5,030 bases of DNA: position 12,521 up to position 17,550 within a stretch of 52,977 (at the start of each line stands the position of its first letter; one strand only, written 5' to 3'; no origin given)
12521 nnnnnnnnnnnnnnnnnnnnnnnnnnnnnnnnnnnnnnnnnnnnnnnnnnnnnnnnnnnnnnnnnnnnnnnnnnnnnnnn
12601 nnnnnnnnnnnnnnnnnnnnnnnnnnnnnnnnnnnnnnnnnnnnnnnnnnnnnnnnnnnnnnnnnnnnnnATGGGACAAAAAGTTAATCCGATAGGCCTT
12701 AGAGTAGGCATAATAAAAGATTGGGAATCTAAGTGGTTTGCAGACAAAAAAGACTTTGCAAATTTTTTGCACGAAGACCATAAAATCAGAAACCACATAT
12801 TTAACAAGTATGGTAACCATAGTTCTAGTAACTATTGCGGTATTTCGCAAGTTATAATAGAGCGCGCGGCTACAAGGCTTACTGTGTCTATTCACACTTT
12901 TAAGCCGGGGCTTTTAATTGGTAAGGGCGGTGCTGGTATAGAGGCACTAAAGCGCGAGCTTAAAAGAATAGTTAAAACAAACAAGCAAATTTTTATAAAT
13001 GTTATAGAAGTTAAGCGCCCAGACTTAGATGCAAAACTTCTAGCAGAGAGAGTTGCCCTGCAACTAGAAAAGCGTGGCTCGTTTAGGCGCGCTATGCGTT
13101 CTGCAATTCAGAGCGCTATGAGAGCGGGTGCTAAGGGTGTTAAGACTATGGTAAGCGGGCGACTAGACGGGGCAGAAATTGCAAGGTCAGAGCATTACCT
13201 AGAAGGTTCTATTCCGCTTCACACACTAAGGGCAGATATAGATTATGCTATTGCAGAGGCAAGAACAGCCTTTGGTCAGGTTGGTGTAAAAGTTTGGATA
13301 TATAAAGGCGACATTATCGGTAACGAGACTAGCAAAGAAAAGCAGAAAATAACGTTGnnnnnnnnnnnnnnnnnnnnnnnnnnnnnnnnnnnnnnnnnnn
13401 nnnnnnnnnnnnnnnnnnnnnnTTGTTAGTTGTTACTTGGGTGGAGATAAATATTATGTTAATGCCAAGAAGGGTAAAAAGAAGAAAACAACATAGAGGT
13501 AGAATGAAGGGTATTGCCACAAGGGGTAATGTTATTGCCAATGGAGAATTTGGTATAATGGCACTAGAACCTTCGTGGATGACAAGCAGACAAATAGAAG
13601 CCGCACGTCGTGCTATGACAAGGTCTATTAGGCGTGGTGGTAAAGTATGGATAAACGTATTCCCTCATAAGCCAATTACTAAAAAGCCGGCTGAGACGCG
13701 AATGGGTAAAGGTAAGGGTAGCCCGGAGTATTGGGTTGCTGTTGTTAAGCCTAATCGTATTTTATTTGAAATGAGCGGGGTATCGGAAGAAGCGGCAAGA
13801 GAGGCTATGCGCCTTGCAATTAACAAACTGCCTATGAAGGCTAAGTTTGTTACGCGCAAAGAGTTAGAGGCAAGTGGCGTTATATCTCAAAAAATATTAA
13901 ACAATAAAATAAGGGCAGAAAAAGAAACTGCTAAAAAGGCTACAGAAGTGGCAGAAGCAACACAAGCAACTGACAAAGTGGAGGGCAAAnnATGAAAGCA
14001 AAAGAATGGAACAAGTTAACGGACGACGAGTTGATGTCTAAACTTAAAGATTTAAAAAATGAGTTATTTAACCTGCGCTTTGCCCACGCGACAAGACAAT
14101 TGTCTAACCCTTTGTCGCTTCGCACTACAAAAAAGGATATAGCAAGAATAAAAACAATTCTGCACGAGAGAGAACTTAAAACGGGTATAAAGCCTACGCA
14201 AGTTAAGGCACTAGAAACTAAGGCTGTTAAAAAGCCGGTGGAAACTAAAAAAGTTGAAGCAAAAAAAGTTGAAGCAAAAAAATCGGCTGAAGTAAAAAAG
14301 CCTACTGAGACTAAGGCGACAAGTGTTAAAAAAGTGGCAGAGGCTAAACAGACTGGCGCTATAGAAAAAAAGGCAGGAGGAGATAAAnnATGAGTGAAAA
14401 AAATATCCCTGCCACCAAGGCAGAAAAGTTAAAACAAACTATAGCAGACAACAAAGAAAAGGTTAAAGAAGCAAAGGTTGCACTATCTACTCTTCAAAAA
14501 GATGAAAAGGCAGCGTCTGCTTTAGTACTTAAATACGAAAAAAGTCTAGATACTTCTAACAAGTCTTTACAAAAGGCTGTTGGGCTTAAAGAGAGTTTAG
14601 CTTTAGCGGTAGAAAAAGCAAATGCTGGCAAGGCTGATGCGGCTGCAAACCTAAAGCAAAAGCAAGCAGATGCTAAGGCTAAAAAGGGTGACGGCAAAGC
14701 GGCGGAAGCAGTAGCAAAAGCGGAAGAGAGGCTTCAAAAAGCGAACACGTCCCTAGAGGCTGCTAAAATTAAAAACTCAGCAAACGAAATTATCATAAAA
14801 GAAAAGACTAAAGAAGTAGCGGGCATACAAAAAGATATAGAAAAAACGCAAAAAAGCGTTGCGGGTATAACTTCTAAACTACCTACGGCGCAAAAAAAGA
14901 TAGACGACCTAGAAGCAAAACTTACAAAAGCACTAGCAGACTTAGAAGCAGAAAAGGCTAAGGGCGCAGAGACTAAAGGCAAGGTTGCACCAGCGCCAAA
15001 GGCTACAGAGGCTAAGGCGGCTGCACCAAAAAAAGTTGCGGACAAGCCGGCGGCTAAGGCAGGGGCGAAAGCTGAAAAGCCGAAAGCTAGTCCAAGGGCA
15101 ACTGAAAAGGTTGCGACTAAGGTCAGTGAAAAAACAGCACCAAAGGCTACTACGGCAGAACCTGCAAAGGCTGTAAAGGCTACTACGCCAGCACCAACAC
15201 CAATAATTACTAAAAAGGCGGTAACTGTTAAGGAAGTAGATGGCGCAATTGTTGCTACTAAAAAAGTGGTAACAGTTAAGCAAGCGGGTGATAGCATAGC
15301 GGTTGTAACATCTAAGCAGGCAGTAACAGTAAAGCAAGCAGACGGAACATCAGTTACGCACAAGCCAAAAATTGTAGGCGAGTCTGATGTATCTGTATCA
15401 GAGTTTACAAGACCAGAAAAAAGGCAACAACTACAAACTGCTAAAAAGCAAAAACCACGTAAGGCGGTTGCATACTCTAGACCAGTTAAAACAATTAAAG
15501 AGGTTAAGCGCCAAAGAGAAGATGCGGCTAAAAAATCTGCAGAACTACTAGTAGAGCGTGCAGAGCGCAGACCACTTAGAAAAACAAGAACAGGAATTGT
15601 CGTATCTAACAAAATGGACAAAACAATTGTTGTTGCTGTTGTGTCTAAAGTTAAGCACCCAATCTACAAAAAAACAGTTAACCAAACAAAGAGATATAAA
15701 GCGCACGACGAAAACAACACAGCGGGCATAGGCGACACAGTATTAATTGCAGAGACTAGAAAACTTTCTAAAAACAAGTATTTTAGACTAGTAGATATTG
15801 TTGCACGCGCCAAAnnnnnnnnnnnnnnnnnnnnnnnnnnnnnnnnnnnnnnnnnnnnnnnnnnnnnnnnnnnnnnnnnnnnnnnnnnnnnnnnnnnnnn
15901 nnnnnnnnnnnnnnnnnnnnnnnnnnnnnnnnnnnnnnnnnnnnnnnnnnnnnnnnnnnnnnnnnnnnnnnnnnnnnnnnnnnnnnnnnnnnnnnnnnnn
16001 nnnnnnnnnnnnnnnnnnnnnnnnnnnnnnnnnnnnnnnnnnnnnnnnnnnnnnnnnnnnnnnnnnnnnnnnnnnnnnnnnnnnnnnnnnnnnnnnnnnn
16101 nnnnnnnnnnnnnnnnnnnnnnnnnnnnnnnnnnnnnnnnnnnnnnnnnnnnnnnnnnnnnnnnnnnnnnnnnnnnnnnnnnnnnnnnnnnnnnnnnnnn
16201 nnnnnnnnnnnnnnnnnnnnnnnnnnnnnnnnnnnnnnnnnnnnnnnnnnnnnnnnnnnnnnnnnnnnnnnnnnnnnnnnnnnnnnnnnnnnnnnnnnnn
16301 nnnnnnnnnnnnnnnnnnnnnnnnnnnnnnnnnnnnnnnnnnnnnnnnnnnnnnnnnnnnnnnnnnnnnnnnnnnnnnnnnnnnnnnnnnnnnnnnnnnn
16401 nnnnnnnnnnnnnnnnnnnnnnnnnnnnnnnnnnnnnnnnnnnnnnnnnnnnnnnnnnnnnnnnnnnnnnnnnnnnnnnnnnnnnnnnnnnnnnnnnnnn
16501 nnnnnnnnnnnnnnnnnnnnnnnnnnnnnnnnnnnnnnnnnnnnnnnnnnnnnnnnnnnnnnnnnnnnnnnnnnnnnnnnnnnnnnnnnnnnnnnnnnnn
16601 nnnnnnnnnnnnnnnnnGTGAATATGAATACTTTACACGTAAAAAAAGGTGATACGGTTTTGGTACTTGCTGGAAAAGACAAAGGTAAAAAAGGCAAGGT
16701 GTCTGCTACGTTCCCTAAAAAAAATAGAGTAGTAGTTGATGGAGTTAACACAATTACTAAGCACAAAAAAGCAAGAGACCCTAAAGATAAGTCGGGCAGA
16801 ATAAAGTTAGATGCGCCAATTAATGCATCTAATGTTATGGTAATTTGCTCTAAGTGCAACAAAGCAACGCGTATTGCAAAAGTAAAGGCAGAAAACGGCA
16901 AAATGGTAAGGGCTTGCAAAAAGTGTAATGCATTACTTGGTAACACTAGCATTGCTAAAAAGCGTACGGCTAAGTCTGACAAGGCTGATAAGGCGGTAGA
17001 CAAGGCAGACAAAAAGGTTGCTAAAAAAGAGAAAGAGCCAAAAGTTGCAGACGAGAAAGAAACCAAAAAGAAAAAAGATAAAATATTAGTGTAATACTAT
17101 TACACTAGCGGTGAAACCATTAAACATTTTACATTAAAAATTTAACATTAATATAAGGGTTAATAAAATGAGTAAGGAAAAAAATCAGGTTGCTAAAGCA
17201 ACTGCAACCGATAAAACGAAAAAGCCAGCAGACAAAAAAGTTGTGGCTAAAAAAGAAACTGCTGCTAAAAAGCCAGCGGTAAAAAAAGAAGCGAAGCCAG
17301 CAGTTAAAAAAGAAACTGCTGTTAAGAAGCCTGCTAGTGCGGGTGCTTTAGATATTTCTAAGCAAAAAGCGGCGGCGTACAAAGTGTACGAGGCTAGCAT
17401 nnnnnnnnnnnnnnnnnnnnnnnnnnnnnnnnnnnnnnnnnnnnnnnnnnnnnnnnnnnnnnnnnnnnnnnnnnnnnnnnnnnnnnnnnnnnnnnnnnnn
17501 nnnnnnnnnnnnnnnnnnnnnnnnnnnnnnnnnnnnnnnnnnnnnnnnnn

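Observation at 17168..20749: uL5 carries an approximately 1015-residue N-terminal Lys/Ala/Glu-rich extension (1193 aa total)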

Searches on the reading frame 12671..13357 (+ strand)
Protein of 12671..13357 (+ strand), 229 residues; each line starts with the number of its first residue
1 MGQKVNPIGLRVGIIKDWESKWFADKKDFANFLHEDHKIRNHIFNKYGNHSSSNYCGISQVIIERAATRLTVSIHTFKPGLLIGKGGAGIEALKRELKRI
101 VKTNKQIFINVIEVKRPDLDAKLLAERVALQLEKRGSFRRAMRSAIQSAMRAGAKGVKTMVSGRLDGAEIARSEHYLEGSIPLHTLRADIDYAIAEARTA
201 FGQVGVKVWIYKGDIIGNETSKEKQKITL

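Call 6: search_protein_families(library=pfam, proteins=[window:12671-13357:+], max_evalue=0.01)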
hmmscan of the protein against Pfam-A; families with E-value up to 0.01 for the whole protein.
window:12671-13357:+ (229 aa): 5 families
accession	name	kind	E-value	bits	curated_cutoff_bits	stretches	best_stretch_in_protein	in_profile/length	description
PF00189.25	Ribosomal_S3_C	-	5.3e-36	123.5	34.1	1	128-210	1-83/83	Ribosomal protein S3, C-terminal domain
PF07650.23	KH_2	-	6.1e-16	58.4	22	1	38-118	1-77/78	KH domain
PF05316.17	VAR1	-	0.00029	21.4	33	0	128-210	119-192/195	Mitochondrial ribosomal protein (VAR1)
PF19631.4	Trypco2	-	0.0012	19.4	24.2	0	141-229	9-74/78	Trypsin-co-occurring domain 2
PF13083.13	KH_KhpA-B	-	0.0025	18.1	32.1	1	63-101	24-62/73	KhpA/KhpB, KH domain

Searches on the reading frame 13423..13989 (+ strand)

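Call 6: search_protein_families(library=pfam, proteins=[window:13423-13989:+], max_evalue=0.01)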
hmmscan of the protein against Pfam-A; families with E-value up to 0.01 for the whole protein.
window:13423-13989:+ (189 aa): 1 family
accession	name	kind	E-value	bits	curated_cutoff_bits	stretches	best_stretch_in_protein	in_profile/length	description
PF00252.24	Ribosomal_L16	-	5.1e-53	179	27.9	1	15-143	1-132/132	Ribosomal protein L16p/L10e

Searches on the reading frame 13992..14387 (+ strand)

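Call 6: search_protein_families(library=pfam, proteins=[window:13992-14387:+], max_evalue=0.01)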
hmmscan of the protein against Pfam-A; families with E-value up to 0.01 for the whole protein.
window:13992-14387:+ (132 aa): 1 family
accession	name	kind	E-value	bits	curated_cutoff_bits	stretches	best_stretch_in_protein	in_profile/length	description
PF00831.28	Ribosomal_L29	-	6.8e-24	84.1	24.5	1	4-60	1-57/57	Ribosomal L29 protein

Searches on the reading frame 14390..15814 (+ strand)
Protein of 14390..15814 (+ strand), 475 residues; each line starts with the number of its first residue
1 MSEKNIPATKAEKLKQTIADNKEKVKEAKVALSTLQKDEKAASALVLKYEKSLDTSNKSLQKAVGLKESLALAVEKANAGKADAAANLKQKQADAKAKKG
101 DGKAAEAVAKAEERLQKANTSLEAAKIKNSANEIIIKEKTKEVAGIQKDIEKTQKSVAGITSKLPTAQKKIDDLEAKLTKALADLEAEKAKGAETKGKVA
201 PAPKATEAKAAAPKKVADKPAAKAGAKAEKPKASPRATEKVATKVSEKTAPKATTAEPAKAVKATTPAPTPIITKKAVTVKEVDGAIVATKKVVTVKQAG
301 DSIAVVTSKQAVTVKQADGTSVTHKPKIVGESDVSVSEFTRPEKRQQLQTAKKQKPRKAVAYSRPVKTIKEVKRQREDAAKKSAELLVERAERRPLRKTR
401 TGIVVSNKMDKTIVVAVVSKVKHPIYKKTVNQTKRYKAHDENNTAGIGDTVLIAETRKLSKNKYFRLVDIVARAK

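Call 6: search_protein_families(library=pfam, proteins=[window:14390-15814:+], max_evalue=0.01)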
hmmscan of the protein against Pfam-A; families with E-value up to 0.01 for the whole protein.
window:14390-15814:+ (475 aa): 1 family
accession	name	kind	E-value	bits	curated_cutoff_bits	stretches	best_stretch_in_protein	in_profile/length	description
PF00366.26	Ribosomal_S17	-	9.4e-29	99.8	25.9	1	402-468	1-67/68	Ribosomal protein S17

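Call 27: search_protein_families(library=ncbifam, proteins=[window:14390-15814:+], max_evalue=0.01)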
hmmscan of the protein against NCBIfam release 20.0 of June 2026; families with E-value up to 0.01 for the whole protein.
window:14390-15814:+ (475 aa): 4 families
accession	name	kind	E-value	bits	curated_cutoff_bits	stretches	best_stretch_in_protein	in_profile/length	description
NF004123.1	PRK05610.1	equivalog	1.1e-30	105.6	74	1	397-468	1-72/72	30S ribosomal protein S17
TIGR03635.1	uS17_bact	equivalog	1.7e-30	104.9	88.7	1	397-468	1-72/72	30S ribosomal protein S17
NF006345.0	PRK08572.1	equivalog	1.3e-09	37.9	120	1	399-473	33-108/111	30S ribosomal protein S17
TIGR03630.1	uS17_arch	equivalog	8.9e-08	32.1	105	1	401-470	31-101/102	30S ribosomal protein S17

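Call 83: find_encoding_contigs(protein=window:14390-15814:+, flank=1000, max_places=10)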
Protein window:14390-15814:+ (475 aa): 5 contigs read that carry it; 2 places shown.
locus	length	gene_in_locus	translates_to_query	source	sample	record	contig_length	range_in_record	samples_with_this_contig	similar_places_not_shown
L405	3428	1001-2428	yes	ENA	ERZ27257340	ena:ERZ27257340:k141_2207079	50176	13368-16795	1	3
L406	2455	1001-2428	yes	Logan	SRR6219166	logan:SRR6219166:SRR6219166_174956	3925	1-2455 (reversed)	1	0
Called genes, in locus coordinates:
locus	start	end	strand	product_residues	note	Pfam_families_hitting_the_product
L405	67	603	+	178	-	PF00252:Ribosomal_L16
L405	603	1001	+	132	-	PF00831:Ribosomal_L29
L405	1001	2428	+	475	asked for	PF00366:Ribosomal_S17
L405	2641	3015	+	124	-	PF00238:Ribosomal_L14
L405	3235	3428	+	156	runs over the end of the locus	PF00467:KOW, PF17136:ribosomal_L24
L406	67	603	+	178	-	PF00252:Ribosomal_L16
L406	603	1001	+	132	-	PF00831:Ribosomal_L29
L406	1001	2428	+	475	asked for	PF00366:Ribosomal_S17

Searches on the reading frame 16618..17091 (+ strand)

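Call 6: search_protein_families(library=pfam, proteins=[window:16618-17091:+], max_evalue=0.01)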
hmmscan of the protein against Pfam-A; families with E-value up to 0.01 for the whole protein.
window:16618-17091:+ (158 aa): 3 families
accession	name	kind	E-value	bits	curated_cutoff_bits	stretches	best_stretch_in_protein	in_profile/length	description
PF17136.10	ribosomal_L24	-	4.5e-20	72.2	27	1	43-106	1-64/65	Ribosomal proteins 50S L24/mitochondrial 39S L24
PF00467.35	KOW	-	1.9e-10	40.5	22.3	1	10-41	1-32/32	KOW motif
PF22682.2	Ribosomal_uL24m-like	-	0.00041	20.4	29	1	9-90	2-86/223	Large ribosomal subunit protein uL24m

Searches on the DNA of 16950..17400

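Call 62: search_rna_families(source=window, start=16950, end=17400, threshold=evalue, max_evalue=10, show_alignments=3)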
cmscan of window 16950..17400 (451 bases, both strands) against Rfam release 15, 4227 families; matches with E-value up to 10: 1.
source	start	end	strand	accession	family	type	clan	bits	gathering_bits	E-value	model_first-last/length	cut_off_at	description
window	17149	17225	+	RF02488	GlsR25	Gene; snRNA; snoRNA; HACA-box;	-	14.4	100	3.2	1-146/146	no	Small nucleolar RNA GlsR25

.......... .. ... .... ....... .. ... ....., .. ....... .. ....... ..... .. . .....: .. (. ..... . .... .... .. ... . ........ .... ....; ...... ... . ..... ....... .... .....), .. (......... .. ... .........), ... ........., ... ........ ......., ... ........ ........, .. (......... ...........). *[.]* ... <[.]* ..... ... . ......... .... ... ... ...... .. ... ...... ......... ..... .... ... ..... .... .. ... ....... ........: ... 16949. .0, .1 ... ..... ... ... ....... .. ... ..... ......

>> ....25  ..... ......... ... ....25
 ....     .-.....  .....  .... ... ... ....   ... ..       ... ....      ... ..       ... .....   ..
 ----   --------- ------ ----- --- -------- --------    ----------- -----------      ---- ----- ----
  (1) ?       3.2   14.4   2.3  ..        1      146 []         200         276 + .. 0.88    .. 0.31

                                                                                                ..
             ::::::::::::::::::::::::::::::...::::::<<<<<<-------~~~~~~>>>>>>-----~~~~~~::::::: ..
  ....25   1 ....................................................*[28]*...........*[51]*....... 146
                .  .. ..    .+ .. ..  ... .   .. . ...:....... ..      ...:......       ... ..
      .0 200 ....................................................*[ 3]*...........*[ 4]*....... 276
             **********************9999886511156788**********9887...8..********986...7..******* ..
